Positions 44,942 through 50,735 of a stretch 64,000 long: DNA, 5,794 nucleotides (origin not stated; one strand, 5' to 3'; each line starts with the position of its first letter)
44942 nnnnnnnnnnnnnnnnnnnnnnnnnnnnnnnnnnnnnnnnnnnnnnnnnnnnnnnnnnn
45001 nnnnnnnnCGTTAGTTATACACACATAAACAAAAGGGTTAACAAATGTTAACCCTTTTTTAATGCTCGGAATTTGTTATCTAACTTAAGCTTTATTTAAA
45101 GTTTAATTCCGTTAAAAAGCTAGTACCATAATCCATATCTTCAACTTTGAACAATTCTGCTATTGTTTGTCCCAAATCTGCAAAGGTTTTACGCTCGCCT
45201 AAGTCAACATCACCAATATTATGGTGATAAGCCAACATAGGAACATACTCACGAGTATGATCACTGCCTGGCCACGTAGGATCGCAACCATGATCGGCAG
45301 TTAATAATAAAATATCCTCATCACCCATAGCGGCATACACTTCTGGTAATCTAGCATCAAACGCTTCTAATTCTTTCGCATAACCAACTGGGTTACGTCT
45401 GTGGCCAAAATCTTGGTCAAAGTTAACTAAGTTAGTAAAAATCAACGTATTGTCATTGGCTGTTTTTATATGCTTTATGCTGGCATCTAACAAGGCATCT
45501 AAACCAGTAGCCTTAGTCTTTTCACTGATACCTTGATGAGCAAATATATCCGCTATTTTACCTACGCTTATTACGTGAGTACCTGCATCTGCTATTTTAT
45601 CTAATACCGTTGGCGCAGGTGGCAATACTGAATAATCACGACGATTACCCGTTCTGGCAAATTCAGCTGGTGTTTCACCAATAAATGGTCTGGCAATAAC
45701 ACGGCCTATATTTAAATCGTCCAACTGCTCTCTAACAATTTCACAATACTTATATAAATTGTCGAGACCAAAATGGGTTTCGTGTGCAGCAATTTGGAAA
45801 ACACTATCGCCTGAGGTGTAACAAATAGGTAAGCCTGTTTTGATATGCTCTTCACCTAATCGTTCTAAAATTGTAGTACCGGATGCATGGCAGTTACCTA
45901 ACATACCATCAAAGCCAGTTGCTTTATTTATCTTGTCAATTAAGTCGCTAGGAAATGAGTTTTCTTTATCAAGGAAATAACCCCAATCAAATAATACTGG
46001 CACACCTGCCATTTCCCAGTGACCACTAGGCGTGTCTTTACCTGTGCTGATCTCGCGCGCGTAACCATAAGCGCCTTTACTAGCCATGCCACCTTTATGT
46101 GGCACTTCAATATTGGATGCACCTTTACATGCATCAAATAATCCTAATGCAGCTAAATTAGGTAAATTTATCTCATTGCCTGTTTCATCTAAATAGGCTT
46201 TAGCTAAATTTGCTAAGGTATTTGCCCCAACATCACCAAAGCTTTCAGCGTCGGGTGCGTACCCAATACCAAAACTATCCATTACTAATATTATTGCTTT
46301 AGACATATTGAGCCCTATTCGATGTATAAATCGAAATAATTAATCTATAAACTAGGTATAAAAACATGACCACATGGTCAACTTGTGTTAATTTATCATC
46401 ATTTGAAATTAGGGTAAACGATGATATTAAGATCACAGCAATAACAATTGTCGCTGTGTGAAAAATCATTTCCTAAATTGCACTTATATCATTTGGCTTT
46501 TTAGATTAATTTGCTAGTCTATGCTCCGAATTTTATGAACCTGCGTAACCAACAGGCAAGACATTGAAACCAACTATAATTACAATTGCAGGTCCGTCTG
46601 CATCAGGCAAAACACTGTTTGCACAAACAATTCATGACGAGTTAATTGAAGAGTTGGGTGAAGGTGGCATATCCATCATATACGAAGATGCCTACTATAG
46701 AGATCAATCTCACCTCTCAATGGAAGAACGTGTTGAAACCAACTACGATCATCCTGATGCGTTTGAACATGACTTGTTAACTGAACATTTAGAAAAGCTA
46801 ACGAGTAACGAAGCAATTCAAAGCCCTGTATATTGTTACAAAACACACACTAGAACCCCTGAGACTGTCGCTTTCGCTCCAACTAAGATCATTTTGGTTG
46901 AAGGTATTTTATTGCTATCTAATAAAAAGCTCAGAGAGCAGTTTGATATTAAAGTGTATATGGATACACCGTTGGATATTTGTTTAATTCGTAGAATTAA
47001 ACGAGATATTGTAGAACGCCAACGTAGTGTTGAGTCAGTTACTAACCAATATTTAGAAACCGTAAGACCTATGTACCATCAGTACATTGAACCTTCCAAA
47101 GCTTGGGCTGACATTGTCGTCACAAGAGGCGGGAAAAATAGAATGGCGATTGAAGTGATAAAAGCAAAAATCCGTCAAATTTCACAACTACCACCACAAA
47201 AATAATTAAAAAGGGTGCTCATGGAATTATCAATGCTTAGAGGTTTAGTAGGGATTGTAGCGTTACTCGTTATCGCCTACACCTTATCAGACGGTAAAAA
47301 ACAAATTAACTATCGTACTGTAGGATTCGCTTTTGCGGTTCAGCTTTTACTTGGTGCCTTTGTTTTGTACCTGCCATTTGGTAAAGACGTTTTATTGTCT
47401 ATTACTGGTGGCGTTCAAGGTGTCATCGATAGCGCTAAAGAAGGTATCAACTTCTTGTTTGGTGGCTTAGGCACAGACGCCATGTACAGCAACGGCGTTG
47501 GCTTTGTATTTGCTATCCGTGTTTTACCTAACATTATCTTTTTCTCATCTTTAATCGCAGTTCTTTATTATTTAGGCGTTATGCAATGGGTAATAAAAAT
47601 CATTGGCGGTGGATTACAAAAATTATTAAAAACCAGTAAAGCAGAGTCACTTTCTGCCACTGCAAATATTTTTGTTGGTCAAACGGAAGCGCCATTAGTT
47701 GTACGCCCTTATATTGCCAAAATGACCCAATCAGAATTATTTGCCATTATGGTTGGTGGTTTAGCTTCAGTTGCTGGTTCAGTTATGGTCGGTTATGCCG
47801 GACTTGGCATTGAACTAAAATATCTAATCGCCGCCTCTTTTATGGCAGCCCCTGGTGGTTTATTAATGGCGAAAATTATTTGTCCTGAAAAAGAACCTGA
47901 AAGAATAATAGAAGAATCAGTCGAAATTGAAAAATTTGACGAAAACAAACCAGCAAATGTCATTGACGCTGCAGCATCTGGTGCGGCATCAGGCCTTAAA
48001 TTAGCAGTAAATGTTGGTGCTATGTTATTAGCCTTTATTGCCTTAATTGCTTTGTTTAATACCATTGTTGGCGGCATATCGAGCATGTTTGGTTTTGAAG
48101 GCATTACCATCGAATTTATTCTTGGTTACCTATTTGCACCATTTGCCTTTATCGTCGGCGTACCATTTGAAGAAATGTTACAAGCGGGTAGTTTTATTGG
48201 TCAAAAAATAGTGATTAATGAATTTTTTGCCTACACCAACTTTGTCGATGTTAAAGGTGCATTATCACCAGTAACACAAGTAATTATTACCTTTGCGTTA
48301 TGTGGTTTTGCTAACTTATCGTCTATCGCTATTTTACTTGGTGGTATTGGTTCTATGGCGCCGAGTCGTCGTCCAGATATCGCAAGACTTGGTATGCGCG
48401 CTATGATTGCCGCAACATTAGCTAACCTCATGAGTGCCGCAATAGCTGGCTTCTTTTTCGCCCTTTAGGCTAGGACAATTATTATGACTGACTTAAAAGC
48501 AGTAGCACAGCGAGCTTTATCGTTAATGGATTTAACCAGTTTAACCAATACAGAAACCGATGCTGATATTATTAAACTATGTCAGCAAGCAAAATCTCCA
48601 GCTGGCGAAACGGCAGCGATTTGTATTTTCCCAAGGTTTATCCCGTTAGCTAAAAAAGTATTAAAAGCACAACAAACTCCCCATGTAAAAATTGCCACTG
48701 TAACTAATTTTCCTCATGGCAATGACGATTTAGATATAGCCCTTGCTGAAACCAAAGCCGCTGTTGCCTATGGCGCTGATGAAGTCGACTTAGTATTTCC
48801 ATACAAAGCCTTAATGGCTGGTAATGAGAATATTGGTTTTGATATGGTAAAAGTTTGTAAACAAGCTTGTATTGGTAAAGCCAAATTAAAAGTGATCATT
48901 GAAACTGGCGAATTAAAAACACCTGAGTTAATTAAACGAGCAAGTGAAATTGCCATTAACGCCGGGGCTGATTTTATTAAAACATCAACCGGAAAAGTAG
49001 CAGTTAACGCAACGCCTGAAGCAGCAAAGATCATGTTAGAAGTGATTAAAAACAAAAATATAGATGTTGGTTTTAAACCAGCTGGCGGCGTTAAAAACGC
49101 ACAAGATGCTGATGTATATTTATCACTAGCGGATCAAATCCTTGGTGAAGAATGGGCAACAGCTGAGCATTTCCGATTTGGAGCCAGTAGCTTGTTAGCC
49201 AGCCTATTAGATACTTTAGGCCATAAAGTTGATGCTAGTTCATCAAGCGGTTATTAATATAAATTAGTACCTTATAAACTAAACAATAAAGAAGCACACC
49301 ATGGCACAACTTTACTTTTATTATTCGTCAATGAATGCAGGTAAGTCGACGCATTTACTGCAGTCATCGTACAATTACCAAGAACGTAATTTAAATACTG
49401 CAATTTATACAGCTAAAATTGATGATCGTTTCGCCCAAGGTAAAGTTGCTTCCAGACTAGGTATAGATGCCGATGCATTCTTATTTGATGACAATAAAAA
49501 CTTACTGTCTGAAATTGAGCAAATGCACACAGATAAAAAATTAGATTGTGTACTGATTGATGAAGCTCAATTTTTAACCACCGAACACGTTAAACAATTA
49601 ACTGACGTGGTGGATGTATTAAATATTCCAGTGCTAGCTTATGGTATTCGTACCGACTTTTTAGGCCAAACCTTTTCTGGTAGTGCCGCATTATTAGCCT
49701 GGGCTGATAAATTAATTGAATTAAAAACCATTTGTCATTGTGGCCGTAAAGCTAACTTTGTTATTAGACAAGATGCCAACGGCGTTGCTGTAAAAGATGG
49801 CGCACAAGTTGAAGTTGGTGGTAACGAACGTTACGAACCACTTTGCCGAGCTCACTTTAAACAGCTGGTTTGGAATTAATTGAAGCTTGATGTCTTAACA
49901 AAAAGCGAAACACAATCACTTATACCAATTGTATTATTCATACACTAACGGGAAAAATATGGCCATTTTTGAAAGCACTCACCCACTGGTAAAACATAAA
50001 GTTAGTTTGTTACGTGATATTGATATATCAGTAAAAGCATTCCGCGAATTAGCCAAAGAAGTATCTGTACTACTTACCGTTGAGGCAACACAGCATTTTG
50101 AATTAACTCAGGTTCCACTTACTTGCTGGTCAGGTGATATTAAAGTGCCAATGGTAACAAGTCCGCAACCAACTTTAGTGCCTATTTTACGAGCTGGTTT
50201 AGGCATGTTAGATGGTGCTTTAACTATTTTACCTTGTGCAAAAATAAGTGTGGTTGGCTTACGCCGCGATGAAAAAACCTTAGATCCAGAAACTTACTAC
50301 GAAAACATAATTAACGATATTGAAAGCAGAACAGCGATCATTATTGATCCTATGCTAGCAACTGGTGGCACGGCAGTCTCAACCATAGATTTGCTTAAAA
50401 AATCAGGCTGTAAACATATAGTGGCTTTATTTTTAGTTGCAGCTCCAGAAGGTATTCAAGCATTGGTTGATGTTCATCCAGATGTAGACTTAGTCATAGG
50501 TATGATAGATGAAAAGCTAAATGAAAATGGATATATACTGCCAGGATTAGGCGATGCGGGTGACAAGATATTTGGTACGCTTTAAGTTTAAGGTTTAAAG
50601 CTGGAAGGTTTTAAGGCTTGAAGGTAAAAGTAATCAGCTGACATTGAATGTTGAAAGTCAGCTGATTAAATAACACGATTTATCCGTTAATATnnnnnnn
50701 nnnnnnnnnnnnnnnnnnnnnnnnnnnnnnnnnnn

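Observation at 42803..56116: Canonical RutR boxes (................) sit in front of a nucleoside / extracellular-DNA scavenging gene set, not a rut operon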

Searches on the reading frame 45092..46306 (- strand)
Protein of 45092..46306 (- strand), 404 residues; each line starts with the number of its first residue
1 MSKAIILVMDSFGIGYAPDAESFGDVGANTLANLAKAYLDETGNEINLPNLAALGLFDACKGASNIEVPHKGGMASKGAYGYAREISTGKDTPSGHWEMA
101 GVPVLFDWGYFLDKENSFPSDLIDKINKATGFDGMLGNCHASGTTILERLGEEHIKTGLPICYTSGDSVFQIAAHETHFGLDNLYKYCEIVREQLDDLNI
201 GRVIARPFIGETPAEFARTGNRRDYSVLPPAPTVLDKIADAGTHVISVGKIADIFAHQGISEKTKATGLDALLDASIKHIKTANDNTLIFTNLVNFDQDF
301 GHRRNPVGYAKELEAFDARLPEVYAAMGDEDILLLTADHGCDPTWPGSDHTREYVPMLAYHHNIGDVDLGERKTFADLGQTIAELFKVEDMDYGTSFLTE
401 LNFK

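Call 7: search_protein_families(library=ncbifam, proteins=[window:45092-46306:-])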
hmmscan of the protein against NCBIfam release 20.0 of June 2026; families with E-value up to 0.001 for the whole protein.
window:45092-46306:- (404 aa): 4 families
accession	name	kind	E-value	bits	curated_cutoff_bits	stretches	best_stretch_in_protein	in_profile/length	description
NF003766.0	PRK05362.1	equivalog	1.3e-168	560.8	256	1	1-401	3-395/396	phosphopentomutase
TIGR01696.1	deoB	equivalog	3.3e-148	493.6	341.2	1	4-396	2-381/381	phosphopentomutase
NF009049.0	PRK12383.1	equivalog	1.8e-52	178.6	254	2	234-403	236-403/408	phosphopentomutase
TIGR00306.2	apgM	subfamily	0.00011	21.3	320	1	280-364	284-371/403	2,3-bisphosphoglycerate-independent phosphoglycerate mutase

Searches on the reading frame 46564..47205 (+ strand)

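Call 7: search_protein_families(library=ncbifam, proteins=[window:46564-47205:+])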
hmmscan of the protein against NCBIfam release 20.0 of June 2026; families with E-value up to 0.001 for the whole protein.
window:46564-47205:+ (213 aa): 10 families
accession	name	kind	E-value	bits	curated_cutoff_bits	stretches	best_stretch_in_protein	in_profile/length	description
NF004018.0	PRK05480.1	equivalog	2e-90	301.9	180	1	2-208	5-207/210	uridine kinase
TIGR00235.1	udk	equivalog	6.7e-77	257.8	220.3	1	4-207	7-206/207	uridine kinase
NF005655.0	PRK07429.1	subfamily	5.6e-34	117.7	236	1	2-187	7-184/326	phosphoribulokinase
NF006085.0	PRK08233.1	equivalog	1.5e-20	73.8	198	1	1-201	3-175/184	hypothetical protein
NF005807.0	PRK07667.1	equivalog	8.2e-15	54.8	221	1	5-186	19-192/193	kinase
NF006746.0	PRK09270.1-5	subfamily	1.8e-10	40.1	250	1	4-147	22-167/210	nucleoside/nucleotide kinase family protein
TIGR00554.2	panK_bact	equivalog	4e-10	39.5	235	1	2-136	81-216/310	type I pantothenate kinase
NF006744.0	PRK09270.1-3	equivalog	3.3e-09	36.5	281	1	5-161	25-184/213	nucleoside/nucleotide kinase family protein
NF006743.0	PRK09270.1-2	equivalog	2.4e-06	26.8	227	1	4-188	29-214/217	nucleoside/nucleotide kinase family protein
TIGR02173.1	cyt_kin_arch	equivalog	5.4e-05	23.2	102.1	0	110-201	75-166/169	(d)CMP kinase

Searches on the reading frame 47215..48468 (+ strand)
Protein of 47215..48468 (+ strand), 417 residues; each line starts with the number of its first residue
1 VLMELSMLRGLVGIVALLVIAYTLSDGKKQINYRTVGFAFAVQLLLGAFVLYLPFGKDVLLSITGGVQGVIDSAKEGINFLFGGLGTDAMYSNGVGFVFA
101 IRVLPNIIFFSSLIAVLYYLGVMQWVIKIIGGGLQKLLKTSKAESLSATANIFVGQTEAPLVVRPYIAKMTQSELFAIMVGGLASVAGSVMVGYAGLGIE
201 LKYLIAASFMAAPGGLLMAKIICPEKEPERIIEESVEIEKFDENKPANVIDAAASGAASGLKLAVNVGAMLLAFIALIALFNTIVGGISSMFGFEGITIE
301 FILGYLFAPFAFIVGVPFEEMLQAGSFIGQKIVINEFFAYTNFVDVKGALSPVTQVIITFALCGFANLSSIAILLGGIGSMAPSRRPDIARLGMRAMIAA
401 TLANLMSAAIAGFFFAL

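Call 7: search_protein_families(library=ncbifam, proteins=[window:47215-48468:+])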
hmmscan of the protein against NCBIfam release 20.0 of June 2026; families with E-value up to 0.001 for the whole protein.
window:47215-48468:+ (417 aa): 1 family
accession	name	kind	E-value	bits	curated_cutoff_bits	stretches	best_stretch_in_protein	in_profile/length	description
TIGR00804.1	nupC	subfamily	6.1e-139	463.5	442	1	8-414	1-401/401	NupC/NupG family nucleoside CNT transporter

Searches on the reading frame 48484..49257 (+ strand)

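Call 7: search_protein_families(library=ncbifam, proteins=[window:48484-49257:+])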
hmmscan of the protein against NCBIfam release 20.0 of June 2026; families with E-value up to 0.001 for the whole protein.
window:48484-49257:+ (257 aa): 2 families
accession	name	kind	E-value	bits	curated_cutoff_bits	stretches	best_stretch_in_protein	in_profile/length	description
TIGR00126.1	deoC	equivalog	2.5e-72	242.7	117.3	1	11-228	2-209/211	deoxyribose-phosphate aldolase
NF010031.0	PRK13506.1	equivalog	0.00017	20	800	1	55-173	442-552/578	formate--tetrahydrofolate ligase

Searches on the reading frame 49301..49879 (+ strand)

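Call 7: search_protein_families(library=ncbifam, proteins=[window:49301-49879:+])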
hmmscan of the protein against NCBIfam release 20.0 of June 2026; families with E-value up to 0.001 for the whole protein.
window:49301-49879:+ (192 aa): 5 families
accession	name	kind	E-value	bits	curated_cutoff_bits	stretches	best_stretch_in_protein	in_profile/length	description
NF003300.0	PRK04296.1-5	equivalog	2.4e-89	298.3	195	1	1-190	1-191/194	thymidine kinase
NF003298.0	PRK04296.1-3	equivalog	2.9e-82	275.2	375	1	1-188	1-188/205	thymidine kinase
NF003299.0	PRK04296.1-4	equivalog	5.7e-58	195.9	284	1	1-187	1-185/191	thymidine kinase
NF003297.0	PRK04296.1-2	equivalog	6.2e-43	146.9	252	1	1-188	1-195/216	thymidine kinase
NF003296.0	PRK04296.1-1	equivalog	6.2e-32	111.2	183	1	10-188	16-189/195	thymidine kinase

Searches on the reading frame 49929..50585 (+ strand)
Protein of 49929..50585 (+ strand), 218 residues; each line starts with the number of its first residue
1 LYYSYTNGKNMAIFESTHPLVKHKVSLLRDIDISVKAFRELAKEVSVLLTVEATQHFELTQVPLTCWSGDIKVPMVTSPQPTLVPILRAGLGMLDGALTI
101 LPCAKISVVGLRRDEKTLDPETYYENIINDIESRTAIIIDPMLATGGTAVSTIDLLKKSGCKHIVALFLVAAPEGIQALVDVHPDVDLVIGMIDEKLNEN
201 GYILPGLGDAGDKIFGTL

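Call 7: search_protein_families(library=ncbifam, proteins=[window:49929-50585:+])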
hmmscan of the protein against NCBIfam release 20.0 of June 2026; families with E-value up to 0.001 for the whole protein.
window:49929-50585:+ (218 aa): 19 families
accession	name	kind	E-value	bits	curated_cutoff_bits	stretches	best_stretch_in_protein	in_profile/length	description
TIGR01091.1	upp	equivalog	2.1e-74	249.7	208.35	1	16-217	5-206/207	uracil phosphoribosyltransferase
NF001097.0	PRK00129.1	equivalog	2.2e-74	249.7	114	1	11-217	2-208/209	uracil phosphoribosyltransferase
TIGR01251.1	ribP_PPkin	subfamily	2.1e-08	33.5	113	1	121-167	198-244/309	ribose-phosphate diphosphokinase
NF002095.0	PRK00934.1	equivalog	2e-07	30.5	296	1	127-166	201-238/287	ribose-phosphate diphosphokinase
NF002844.0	PRK03092.1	equivalog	3.2e-07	29.9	438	1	105-166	196-256/326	ribose-phosphate diphosphokinase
NF002320.0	PRK01259.1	subfamily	5.8e-07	29.2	297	1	105-167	189-248/316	ribose-phosphate diphosphokinase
NF002758.0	PRK02812.1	equivalog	6.8e-07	28.7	518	1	125-167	222-264/330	ribose-phosphate pyrophosphokinase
NF002636.0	PRK02304.1-5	equivalog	2.5e-05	23.9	125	1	132-170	116-154/176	adenine phosphoribosyltransferase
NF002618.0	PRK02269.1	equivalog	4.3e-05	23.3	460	1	104-166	189-250/321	ribose-phosphate diphosphokinase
NF005299.0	PRK06827.1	subfamily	4.6e-05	22.3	327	1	129-167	261-299/383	phosphoribosylpyrophosphate synthetase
TIGR01090.1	apt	equivalog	7e-05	23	185.85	1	134-171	110-147/169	adenine phosphoribosyltransferase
NF009211.0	PRK12560.1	equivalog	7.5e-05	22.6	188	1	128-167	108-147/187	adenine phosphoribosyltransferase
NF001815.0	PRK00553.1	equivalog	0.00014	21.1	484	1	126-166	211-251/332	ribose-phosphate pyrophosphokinase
NF002620.0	PRK02277.1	subfamily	0.00032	20.4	115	1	125-182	133-189/201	orotate phosphoribosyltransferase-like protein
NF002634.0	PRK02304.1-3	equivalog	0.0004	20.1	170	1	135-174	120-159/182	adenine phosphoribosyltransferase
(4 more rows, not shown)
